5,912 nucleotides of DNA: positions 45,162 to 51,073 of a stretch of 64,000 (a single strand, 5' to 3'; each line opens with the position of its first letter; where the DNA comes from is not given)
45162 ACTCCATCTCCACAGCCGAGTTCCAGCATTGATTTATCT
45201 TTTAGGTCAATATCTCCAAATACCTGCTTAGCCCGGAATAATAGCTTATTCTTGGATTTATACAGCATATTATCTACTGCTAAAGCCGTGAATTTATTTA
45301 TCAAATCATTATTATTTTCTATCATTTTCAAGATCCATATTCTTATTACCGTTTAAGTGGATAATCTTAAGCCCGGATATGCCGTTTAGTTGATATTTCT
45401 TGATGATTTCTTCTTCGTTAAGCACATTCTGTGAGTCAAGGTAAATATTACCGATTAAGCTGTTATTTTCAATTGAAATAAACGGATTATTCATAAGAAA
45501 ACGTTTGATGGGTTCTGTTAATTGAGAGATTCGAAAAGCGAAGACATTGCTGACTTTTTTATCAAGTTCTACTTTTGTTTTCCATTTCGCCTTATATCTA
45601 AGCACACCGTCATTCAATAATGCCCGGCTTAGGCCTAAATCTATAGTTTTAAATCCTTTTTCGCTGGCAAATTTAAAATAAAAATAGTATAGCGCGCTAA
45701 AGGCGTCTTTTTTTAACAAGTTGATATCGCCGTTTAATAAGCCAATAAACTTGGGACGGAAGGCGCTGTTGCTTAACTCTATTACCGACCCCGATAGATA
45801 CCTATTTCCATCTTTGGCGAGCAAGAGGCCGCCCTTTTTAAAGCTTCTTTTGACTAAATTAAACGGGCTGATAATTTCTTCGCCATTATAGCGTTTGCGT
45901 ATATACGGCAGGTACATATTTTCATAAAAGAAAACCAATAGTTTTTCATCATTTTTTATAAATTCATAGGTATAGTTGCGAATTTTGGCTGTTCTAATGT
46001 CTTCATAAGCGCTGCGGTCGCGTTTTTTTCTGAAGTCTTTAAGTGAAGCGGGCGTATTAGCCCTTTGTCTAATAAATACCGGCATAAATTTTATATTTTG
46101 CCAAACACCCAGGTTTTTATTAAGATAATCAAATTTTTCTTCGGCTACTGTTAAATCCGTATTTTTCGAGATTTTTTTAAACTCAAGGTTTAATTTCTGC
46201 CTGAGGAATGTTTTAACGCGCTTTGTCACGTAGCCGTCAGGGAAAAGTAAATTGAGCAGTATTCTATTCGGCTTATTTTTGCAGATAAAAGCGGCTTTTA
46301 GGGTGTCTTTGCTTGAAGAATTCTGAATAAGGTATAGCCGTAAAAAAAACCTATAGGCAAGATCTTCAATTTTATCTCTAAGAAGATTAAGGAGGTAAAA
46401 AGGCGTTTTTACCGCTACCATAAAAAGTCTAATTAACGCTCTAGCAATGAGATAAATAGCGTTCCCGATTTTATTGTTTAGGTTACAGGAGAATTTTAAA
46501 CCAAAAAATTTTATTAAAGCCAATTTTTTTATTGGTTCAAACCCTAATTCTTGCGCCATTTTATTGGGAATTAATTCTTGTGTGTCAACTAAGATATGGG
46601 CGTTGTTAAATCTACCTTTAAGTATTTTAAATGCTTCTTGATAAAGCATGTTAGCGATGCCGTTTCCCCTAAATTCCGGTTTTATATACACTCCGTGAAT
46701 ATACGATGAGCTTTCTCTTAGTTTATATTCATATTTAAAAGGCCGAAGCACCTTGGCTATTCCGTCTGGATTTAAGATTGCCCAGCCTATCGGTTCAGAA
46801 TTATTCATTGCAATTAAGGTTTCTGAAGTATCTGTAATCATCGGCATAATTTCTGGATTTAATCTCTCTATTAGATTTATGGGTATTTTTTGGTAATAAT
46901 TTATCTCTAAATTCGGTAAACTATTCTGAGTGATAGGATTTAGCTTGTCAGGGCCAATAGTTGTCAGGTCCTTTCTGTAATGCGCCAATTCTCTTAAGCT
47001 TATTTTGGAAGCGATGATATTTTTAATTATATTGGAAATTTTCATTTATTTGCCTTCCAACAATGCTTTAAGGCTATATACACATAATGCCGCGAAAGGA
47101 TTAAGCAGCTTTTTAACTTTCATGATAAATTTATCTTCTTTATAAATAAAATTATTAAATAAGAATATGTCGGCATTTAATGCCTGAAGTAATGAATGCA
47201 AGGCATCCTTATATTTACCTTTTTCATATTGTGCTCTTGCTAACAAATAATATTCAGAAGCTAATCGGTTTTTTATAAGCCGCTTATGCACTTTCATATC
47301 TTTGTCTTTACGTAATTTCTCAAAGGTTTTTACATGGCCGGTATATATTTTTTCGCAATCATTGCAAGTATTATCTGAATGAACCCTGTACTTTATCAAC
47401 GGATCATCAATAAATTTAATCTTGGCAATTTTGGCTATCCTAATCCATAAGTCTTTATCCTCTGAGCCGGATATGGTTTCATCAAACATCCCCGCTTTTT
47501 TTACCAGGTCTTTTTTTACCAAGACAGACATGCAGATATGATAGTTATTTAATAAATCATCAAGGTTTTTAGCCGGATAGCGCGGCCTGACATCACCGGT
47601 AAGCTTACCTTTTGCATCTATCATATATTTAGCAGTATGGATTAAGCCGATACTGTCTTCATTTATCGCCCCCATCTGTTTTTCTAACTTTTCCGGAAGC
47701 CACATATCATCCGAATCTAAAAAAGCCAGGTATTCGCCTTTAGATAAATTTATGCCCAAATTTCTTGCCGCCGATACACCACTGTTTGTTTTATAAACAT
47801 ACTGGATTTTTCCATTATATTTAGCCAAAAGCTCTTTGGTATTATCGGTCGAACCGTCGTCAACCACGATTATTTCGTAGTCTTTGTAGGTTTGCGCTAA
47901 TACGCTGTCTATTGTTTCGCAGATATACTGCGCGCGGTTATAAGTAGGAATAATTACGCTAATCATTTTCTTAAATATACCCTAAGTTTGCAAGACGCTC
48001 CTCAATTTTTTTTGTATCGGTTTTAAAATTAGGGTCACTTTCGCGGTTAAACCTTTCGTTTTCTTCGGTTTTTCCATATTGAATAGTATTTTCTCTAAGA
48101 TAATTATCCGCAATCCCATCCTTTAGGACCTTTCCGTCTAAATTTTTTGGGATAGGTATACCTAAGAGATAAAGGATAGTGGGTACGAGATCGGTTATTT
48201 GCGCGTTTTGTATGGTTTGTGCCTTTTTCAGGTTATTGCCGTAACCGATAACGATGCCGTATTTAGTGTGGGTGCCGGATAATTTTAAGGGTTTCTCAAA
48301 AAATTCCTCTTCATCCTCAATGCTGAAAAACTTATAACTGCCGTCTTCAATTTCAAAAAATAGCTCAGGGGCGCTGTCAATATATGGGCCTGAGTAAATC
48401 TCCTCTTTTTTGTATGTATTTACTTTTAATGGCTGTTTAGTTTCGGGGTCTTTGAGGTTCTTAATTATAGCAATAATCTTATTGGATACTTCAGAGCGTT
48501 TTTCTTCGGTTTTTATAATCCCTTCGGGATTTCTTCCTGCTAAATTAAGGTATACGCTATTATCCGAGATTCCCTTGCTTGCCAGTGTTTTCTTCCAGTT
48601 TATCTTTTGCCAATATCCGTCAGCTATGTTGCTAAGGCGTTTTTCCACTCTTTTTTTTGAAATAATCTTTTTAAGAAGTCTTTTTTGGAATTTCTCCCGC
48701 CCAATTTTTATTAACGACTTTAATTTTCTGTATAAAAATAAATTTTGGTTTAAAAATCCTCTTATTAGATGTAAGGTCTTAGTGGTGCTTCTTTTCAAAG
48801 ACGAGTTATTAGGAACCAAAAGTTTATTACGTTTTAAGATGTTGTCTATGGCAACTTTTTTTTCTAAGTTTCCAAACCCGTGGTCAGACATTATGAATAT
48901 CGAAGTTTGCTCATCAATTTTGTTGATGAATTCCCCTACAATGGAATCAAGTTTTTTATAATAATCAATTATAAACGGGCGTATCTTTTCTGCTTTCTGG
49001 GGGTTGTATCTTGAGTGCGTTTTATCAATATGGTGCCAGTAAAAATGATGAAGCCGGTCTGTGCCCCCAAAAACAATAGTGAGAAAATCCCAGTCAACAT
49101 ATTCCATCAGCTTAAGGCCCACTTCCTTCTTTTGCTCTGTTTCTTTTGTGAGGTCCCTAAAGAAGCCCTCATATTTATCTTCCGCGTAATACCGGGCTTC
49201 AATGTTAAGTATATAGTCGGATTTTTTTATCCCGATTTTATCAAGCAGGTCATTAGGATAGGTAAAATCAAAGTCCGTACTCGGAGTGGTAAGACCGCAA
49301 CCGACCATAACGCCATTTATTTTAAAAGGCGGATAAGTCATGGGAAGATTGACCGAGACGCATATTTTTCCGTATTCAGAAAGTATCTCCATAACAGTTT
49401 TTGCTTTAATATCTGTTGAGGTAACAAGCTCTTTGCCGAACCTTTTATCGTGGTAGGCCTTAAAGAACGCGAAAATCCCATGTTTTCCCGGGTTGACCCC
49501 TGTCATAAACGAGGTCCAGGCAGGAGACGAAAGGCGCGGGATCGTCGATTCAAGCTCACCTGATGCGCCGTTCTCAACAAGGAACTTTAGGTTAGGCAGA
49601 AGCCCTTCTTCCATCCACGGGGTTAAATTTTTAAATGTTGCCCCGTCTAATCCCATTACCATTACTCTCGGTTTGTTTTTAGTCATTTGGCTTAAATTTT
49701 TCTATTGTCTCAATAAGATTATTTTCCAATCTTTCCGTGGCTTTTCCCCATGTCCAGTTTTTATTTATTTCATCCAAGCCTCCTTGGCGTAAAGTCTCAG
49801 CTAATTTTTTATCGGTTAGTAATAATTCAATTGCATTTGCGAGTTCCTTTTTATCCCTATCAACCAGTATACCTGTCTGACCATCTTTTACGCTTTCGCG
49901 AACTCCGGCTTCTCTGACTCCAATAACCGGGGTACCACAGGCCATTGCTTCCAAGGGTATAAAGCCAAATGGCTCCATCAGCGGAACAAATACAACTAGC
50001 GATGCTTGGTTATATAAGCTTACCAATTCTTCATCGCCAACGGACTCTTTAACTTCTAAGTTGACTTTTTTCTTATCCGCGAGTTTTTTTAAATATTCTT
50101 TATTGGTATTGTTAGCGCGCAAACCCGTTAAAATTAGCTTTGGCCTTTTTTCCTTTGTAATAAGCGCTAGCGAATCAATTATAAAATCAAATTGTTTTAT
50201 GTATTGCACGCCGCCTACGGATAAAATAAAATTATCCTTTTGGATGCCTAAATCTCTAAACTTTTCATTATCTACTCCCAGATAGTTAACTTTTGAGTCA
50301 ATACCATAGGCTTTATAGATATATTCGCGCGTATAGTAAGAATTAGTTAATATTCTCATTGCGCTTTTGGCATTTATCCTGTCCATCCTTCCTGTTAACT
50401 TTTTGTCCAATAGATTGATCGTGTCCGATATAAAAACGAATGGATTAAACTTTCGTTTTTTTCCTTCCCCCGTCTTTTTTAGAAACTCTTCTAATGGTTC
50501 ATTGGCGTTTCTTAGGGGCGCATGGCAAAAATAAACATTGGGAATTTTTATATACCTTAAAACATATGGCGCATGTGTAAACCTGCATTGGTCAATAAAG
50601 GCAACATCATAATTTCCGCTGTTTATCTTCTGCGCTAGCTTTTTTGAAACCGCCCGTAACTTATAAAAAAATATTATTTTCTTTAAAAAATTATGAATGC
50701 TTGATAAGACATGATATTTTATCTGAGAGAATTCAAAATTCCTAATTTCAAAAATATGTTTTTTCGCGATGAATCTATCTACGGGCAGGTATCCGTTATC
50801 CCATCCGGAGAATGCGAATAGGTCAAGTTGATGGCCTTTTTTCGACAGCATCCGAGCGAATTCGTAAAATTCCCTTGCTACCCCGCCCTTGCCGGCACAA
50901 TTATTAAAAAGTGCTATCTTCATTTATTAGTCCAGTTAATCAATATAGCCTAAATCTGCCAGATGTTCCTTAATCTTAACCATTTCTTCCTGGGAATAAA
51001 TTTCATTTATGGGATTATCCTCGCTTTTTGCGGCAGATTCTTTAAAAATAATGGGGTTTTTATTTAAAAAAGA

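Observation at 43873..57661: CDP-alcohol route: two CDP-alcohol phosphotransferase-family membrane proteins and an IspD/TarI-like cytidylyltransferase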

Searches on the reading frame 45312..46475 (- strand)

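Call 77: search_protein_families(library=pfam, proteins=[window:45312-46475:-], max_evalue=1)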
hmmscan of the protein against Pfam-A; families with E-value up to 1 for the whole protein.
window:45312-46475:- (387 aa): 1 family
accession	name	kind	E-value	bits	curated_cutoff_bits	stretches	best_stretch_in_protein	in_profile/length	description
PF03556.21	Cullin_binding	-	0.45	11.4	27.9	1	255-288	15-48/118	Cullin binding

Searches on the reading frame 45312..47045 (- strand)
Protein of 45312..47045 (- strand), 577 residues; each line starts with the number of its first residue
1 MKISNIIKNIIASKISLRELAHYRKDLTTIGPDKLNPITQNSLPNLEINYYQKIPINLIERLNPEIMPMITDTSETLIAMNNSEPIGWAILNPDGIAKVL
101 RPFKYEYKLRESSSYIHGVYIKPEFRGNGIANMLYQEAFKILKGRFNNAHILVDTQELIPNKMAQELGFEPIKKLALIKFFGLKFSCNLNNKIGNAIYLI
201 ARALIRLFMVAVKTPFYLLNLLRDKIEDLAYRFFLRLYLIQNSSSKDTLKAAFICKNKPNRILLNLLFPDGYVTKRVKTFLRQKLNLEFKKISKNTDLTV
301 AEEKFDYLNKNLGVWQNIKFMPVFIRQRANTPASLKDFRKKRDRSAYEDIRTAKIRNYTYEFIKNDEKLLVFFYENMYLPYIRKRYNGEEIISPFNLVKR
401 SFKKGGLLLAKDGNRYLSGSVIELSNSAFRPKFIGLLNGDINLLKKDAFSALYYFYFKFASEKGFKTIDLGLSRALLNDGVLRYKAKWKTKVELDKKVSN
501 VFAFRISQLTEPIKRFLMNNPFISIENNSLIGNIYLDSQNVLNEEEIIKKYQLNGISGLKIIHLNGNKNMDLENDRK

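Call 4: search_protein_families(library=pfam, proteins=[window:45312-47045:-], max_evalue=0.01)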
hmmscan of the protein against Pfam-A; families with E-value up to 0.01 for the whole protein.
window:45312-47045:- (577 aa): 3 families
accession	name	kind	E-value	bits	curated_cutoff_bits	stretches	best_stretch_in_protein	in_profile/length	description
PF00583.31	Acetyltransf_1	-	1.1e-08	35.7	20.7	1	71-156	30-103/116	Acetyltransferase (GNAT) family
PF13508.13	Acetyltransf_7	-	2.4e-05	25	27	1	74-170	3-83/84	Acetyltransferase (GNAT) domain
PF13673.13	Acetyltransf_10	-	9.4e-05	22.8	23.6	1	112-172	50-110/128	Acetyltransferase (GNAT) domain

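Call 7: search_protein_families(library=ncbifam, proteins=[window:45312-47045:-], max_evalue=0.001)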
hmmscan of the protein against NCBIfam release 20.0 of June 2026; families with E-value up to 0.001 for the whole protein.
window:45312-47045:- (577 aa): 0 families

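Call 54: search_solved_structures(query=window:45312-47045:-, max_evalue=1)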
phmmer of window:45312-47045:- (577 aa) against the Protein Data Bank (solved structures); distinct sequences matched with E-value up to 1: 7.
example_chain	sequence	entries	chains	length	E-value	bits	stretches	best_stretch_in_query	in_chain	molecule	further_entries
4evy_A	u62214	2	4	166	0.075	14.9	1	97-176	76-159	Aminoglycoside N(6')-acetyltransferase type 1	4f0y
6yug_A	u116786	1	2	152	0.094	14.6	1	110-174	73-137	Diamine acetyltransferase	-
3c26_A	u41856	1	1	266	0.15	13.9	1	107-182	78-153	Putative acetyltransferase Ta0821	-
4e8o_A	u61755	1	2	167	0.16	13.9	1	96-176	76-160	Aac(6')-Ih protein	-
4qus_A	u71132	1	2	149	0.68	11.8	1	110-177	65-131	Acetyltransferase YpeA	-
2pdo_A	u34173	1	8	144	0.7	11.7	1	110-177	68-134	Acetyltransferase ypeA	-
4qvt_A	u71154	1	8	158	0.77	11.6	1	110-177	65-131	Acetyltransferase YpeA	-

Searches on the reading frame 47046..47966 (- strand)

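Call 5: search_protein_families(library=pfam, proteins=[window:47046-47966:-], max_evalue=0.01)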
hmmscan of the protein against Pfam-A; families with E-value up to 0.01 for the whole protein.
window:47046-47966:- (306 aa): 6 families
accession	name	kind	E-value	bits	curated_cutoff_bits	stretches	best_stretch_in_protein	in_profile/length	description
PF00535.33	Glycos_transf_2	-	3.3e-40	138.2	23.3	1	3-124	1-126/168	Glycosyl transferase family 2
PF10111.15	Glyco_tranf_2_2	-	2.4e-21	76.9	27.3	1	3-243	1-262/276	Glycosyltransferase like family 2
PF13641.12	Glyco_tranf_2_3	-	2.2e-13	51.2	27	1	2-122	3-131/230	Glycosyltransferase like family 2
PF03071.21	GNT-I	-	0.00056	19.3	25.4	1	2-60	95-155/434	GNT-I family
PF13704.12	Glyco_tranf_2_4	-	0.00069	20.5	27.5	1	10-88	2-83/98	Glycosyl transferase family 2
PF07719.23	TPR_2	-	0.0066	16.9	27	0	237-264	2-29/34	Tetratricopeptide repeat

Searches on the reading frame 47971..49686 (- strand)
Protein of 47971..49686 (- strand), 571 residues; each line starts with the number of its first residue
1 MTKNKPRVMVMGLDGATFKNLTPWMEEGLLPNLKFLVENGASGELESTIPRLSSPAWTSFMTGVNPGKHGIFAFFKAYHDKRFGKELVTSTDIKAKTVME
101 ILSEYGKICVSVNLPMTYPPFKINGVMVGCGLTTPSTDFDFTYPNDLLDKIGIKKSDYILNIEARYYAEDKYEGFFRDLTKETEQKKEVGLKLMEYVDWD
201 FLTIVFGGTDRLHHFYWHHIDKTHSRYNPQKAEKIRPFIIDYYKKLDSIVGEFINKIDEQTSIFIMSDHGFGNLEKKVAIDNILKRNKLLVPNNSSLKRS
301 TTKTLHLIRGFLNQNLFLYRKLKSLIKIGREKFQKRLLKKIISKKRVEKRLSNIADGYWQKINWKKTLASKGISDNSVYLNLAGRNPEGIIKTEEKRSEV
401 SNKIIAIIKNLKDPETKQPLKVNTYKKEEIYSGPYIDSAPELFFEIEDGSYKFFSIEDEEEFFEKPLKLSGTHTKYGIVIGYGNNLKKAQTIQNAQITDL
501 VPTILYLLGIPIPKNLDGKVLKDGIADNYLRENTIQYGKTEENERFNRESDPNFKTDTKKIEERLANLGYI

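Call 5: search_protein_families(library=pfam, proteins=[window:47971-49686:-], max_evalue=0.01)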
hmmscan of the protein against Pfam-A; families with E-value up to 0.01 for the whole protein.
window:47971-49686:- (571 aa): 2 families
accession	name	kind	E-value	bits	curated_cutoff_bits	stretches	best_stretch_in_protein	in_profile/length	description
PF01663.27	Phosphodiest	-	6e-36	125.2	23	1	8-451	1-322/342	Type I phosphodiesterase / nucleotide pyrophosphatase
PF00884.28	Sulfatase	-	0.0098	15.7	25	0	202-275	167-247/301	Sulfatase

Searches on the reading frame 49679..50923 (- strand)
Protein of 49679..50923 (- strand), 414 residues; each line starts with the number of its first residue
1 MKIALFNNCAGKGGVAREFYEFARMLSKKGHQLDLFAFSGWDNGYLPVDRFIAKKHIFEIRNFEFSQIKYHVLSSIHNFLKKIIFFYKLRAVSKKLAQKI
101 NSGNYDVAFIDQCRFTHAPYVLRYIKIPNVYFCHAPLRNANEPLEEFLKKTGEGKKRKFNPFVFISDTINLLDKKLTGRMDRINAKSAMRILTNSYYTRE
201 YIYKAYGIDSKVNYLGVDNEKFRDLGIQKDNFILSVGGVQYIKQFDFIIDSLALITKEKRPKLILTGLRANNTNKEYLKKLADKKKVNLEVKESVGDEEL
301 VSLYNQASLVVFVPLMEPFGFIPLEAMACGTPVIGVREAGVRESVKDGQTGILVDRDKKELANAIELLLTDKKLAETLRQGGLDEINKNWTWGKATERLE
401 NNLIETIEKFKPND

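Call 5: search_protein_families(library=pfam, proteins=[window:49679-50923:-], max_evalue=0.01)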
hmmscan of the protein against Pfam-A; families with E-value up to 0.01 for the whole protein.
window:49679-50923:- (414 aa): 6 families
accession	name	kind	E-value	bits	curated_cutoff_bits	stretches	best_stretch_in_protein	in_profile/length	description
PF00534.26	Glycos_transf_1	-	3.1e-31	108.6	26.4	1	219-380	3-167/172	Glycosyl transferases group 1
PF13692.12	Glyco_trans_1_4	-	3.8e-24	86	27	1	233-371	4-142/142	Glycosyl transferases group 1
PF20706.3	GT4-conflict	-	2.4e-11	43.7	26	1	229-399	196-385/385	Family 4 Glycosyltransferase in conflict systems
PF13439.12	Glyco_transf_4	-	2.4e-10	41.2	28.5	1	13-220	2-169/170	Glycosyltransferase Family 4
PF13524.12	Glyco_trans_1_2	-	1.8e-08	34.9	25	1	284-399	27-142/144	Glycosyl transferase-like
PF02350.25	Epimerase_2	-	9.3e-08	31.7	30.6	1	245-378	200-326/347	UDP-N-acetylglucosamine 2-epimerase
